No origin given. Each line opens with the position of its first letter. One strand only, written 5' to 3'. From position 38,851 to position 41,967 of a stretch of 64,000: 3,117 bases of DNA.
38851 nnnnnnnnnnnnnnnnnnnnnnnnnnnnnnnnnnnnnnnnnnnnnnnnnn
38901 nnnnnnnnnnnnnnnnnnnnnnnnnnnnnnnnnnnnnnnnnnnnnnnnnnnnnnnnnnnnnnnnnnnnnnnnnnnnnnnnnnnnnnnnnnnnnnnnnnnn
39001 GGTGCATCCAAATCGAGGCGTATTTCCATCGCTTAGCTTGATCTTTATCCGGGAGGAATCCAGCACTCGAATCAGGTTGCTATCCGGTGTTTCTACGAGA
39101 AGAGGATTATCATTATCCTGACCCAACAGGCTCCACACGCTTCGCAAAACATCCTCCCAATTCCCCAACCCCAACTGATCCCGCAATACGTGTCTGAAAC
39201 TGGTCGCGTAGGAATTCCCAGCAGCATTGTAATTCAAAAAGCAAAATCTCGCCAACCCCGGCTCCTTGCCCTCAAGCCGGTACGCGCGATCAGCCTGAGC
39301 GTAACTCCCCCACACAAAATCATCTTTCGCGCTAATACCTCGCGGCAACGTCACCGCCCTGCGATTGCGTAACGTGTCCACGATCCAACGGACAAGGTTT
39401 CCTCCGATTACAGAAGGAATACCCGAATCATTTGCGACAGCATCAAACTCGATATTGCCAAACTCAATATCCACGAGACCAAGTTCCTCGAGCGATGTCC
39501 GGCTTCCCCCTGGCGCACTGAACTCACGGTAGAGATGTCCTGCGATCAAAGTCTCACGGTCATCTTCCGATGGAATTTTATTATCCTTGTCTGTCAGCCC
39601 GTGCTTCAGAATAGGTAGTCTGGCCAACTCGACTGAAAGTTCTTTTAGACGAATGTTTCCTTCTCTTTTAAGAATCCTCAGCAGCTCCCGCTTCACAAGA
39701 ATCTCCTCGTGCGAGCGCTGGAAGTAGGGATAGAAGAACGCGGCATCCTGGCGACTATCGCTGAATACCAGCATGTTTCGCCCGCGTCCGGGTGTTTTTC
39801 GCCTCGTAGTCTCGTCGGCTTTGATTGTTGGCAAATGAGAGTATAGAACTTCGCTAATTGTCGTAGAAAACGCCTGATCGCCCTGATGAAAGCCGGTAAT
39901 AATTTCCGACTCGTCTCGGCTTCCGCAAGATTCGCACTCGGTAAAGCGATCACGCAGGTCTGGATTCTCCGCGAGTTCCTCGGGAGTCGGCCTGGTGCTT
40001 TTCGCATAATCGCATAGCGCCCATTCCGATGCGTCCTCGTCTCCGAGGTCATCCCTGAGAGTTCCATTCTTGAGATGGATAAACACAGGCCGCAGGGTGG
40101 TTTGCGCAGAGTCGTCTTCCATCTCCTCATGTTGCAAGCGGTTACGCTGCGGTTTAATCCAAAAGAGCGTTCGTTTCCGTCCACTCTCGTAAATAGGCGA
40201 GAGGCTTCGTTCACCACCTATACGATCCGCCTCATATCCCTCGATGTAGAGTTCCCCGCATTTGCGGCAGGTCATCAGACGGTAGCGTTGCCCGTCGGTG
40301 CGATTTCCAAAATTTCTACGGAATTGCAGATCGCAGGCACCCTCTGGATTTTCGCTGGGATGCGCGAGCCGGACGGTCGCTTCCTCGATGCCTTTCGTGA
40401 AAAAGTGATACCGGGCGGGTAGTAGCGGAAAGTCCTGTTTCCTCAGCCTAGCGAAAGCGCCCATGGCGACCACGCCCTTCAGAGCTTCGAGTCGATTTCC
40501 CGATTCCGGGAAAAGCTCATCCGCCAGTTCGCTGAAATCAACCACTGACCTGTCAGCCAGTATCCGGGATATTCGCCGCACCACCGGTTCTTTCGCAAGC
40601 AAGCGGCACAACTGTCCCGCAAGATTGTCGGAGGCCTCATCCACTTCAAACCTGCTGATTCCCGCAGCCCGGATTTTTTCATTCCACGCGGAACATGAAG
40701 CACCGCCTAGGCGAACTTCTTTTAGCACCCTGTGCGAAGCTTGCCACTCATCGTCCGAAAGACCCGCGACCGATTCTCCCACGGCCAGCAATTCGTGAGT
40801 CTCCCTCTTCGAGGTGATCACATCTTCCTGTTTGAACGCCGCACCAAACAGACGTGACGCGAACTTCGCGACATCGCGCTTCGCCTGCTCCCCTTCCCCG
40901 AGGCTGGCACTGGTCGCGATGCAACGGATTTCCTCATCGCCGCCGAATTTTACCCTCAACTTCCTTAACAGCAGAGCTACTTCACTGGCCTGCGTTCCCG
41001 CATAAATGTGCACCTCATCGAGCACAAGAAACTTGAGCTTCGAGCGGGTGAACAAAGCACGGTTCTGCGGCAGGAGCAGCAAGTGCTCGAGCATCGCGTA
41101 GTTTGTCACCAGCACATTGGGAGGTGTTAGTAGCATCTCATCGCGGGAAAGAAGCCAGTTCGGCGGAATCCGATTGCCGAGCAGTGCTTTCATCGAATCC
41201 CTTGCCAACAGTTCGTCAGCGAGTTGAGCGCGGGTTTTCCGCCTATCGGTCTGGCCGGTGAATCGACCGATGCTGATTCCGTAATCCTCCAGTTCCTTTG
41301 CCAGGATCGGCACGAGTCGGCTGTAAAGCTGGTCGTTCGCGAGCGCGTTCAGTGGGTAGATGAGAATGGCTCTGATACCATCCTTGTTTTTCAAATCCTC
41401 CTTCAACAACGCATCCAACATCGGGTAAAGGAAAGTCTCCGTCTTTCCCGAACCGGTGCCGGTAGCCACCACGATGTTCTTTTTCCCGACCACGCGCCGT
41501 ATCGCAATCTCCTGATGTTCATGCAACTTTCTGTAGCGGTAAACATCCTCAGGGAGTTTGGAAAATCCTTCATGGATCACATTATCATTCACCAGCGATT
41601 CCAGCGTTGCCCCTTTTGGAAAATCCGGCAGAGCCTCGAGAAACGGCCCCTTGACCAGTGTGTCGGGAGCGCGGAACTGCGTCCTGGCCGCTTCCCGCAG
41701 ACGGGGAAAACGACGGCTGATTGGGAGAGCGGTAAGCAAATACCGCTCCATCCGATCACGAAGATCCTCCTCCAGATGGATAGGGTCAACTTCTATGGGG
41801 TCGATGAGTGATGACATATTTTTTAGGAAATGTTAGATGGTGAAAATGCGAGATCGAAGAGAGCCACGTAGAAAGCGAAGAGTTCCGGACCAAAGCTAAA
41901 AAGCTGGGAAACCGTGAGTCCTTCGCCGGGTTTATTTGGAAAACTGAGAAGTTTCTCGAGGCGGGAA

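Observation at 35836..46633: Candidate undescribed anti-phage island: giant DUF1998 helicase + large unknown partner + divergent LysR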

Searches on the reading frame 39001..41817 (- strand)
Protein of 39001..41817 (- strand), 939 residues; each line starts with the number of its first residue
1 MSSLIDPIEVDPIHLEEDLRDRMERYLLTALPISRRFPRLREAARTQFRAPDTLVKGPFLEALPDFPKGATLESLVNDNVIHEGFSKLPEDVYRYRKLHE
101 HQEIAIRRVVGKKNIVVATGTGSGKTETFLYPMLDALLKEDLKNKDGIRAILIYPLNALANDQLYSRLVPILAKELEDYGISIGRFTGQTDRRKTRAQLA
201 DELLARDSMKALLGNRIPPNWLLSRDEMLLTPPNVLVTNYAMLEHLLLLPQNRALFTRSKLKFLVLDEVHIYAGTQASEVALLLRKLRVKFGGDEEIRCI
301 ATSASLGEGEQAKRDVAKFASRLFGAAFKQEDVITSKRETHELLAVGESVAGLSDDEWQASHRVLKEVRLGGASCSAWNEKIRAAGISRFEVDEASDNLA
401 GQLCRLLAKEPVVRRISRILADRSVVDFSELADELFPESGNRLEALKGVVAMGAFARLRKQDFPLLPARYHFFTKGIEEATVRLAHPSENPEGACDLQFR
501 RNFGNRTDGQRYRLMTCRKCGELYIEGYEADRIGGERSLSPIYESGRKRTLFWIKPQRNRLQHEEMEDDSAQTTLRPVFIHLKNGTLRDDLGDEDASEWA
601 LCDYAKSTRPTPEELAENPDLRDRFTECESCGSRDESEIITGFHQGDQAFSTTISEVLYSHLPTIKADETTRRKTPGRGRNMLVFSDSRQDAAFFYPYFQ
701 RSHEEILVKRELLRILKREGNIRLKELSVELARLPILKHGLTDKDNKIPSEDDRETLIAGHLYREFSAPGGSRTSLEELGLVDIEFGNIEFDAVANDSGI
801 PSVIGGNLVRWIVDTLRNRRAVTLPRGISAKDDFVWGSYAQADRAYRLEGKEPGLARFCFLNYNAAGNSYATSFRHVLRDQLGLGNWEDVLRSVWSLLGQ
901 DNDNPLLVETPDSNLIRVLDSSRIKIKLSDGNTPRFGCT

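Call 41: search_protein_families(library=pfam, proteins=[window:39001-41817:-], max_evalue=1)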
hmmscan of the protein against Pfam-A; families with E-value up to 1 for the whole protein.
window:39001-41817:- (939 aa): 6 families
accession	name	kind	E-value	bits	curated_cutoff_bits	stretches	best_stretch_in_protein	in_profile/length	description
PF00270.35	DEAD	-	5.3e-22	78.8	26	2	100-199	2-92/167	DEAD/DEAH box helicase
PF04851.21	ResIII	-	2e-05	25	22.5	1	97-280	3-146/164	Type III restriction enzyme, res subunit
PF13086.12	AAA_11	-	0.0023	18.2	27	1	98-197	2-99/257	AAA domain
PF00580.27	UvrD-helicase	-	0.017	15.2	23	1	100-175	3-72/271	UvrD/REP helicase N-terminal domain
PF05372.16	Delta_lysin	-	0.21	11.3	25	1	803-815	8-19/25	Delta lysin family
PF13245.12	AAA_19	-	0.26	11.9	25.1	1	102-130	1-29/134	AAA domain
